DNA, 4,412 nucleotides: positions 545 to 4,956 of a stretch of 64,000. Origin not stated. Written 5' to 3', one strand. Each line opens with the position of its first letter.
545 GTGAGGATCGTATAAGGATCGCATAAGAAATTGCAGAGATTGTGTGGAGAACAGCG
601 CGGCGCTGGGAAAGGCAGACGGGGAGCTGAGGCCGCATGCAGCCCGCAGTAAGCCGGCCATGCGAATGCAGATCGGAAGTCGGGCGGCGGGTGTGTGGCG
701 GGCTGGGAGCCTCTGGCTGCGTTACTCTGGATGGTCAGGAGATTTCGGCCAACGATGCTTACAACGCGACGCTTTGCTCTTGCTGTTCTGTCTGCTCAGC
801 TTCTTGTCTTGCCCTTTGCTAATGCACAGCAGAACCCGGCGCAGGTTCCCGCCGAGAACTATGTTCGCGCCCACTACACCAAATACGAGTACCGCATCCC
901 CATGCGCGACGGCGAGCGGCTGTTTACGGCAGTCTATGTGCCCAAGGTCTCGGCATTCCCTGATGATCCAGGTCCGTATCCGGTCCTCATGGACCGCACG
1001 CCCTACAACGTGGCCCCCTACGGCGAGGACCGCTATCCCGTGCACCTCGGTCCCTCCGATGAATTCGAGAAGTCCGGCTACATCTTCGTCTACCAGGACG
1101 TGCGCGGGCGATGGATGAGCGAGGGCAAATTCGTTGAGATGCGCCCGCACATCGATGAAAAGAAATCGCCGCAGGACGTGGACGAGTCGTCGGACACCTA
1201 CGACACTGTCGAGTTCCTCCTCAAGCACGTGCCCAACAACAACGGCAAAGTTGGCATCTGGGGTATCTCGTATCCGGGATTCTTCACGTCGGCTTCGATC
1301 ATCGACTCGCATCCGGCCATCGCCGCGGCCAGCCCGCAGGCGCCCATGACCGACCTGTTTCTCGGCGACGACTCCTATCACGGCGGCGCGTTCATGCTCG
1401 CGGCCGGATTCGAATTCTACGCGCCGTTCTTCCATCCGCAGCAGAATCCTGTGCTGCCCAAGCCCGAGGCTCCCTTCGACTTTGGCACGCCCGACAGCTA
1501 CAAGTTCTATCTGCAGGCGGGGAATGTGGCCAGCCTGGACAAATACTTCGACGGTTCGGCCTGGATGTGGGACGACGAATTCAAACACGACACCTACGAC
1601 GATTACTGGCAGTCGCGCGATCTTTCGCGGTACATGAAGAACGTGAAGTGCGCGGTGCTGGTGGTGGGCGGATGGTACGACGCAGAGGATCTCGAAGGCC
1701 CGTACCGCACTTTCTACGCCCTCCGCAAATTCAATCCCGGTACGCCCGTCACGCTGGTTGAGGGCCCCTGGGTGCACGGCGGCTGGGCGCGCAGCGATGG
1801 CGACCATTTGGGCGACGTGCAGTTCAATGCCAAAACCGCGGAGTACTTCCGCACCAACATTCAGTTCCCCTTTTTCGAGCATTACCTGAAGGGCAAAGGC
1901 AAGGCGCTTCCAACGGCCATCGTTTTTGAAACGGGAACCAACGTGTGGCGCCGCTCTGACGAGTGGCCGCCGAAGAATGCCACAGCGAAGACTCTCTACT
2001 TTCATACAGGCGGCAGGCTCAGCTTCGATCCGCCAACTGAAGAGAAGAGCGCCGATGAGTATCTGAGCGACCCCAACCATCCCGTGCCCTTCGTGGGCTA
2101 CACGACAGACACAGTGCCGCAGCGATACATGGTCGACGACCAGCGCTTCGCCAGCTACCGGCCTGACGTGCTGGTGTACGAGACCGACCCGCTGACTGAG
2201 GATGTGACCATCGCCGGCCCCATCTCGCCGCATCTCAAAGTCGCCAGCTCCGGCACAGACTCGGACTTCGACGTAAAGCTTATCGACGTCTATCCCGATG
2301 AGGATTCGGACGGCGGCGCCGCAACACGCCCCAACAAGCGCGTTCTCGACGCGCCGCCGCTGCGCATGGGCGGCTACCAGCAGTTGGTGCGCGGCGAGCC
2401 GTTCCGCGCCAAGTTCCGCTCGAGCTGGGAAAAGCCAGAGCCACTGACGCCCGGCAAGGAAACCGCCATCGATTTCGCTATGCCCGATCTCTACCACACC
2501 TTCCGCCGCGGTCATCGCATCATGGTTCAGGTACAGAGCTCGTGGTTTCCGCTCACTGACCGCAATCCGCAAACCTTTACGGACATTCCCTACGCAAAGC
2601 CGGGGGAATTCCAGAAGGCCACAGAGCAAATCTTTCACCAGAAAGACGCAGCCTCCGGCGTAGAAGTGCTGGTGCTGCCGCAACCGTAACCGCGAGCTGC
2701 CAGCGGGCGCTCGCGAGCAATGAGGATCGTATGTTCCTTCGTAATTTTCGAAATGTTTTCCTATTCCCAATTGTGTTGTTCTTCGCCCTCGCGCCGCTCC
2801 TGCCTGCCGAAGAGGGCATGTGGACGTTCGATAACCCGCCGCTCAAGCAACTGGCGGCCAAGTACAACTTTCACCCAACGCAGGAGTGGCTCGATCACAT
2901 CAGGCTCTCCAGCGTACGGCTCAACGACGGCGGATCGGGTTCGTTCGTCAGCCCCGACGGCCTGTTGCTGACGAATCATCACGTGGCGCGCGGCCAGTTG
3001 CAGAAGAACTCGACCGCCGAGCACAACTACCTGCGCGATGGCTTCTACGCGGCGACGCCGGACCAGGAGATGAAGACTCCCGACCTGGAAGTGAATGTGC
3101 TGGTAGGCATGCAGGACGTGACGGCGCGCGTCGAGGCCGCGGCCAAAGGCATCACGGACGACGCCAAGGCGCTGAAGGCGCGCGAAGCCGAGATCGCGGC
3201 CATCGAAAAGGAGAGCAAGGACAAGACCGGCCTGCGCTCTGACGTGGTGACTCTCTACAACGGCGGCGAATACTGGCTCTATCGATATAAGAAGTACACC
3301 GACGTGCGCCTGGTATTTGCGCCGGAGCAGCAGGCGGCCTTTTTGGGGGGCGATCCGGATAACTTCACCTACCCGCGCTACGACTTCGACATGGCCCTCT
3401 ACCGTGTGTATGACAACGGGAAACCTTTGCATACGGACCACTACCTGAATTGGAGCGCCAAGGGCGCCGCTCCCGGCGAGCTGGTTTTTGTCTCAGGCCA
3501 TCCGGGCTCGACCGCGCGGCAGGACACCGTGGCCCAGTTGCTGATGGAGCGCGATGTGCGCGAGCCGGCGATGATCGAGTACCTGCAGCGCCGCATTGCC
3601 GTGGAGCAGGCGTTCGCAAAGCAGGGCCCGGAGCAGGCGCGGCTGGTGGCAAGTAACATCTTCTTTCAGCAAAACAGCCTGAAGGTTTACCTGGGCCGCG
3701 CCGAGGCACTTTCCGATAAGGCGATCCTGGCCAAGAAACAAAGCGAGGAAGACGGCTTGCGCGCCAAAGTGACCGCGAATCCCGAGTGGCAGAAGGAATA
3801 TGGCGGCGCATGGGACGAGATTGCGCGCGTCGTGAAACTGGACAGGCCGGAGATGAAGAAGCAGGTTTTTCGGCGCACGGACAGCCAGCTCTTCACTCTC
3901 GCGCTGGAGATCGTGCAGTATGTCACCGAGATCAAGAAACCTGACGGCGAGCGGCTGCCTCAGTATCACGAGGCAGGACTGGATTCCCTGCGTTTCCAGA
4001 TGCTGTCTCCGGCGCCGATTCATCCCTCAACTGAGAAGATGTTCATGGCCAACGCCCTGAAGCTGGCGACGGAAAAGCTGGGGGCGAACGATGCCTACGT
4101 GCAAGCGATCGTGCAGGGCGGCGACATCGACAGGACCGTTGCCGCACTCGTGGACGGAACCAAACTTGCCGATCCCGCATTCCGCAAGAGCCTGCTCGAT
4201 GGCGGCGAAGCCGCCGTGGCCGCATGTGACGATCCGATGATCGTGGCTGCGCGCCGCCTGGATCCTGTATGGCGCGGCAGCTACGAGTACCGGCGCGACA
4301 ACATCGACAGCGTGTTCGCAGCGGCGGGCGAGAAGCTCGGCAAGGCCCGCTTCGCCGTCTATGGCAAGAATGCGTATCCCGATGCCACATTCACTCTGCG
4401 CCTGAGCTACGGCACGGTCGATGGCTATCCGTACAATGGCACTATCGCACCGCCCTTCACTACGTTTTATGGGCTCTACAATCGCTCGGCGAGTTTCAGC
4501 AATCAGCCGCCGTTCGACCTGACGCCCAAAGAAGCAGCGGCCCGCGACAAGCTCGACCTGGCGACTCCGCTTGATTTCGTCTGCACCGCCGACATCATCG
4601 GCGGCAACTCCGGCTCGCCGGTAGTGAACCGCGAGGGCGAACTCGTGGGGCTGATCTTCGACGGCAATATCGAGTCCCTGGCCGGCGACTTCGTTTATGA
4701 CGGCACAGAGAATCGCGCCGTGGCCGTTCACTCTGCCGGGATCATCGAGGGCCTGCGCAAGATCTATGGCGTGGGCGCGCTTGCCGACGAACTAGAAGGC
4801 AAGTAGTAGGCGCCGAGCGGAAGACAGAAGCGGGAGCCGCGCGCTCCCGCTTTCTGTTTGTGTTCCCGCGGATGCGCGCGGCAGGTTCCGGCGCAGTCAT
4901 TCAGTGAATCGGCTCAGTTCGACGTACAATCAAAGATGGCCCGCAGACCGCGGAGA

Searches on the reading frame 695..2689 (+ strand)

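Call 9: search_protein_families(library=pfam, proteins=[window:695-2689:+], max_evalue=0.001)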
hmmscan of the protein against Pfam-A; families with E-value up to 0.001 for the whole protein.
window:695-2689:+ (664 aa): 3 families
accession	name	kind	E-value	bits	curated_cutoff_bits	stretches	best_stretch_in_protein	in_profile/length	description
PF02129.25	Peptidase_S15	-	1.6e-46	159.6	23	1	72-362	1-261/262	X-Pro dipeptidyl-peptidase (S15 family)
PF08530.16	PepX_C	-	2.6e-30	106.4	22.5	1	403-629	4-192/217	X-Pro dipeptidyl-peptidase C-terminal non-catalytic domain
PF00326.27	Peptidase_S9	-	2.3e-05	24.4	22.6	0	126-222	12-102/213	Prolyl oligopeptidase family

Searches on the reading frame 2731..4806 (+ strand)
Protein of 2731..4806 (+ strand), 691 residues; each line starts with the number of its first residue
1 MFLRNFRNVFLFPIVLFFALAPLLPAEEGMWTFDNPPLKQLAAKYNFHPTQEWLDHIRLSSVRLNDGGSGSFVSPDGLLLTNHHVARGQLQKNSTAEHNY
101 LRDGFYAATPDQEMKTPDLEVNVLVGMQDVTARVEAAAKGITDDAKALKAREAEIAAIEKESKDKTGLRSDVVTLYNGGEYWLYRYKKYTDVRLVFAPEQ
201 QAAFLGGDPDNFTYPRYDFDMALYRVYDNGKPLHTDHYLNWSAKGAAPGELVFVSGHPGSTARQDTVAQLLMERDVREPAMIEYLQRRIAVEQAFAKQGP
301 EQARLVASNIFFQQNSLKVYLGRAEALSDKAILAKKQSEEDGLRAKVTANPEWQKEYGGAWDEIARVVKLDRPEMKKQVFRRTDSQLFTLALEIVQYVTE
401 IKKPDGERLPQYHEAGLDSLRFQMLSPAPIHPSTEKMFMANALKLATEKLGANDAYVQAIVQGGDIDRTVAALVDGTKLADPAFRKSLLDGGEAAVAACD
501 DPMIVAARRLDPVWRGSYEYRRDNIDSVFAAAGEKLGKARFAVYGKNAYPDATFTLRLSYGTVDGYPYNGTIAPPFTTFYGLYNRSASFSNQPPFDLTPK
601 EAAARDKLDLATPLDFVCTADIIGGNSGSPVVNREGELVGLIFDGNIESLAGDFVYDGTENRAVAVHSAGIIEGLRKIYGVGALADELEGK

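Call 9: search_protein_families(library=pfam, proteins=[window:2731-4806:+], max_evalue=0.001)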
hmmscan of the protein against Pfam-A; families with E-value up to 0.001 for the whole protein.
window:2731-4806:+ (691 aa): 3 families
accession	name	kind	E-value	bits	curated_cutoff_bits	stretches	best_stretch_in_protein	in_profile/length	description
PF10459.15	Peptidase_S46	-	5.4e-206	686.8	22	1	26-689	1-697/698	Peptidase S46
PF13365.12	Trypsin_2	-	1.4e-13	52.3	27.6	1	616-641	119-144/144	Trypsin-like peptidase domain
PF00089.32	Trypsin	-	0.00014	22.2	20.6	0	618-645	166-198/220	Trypsin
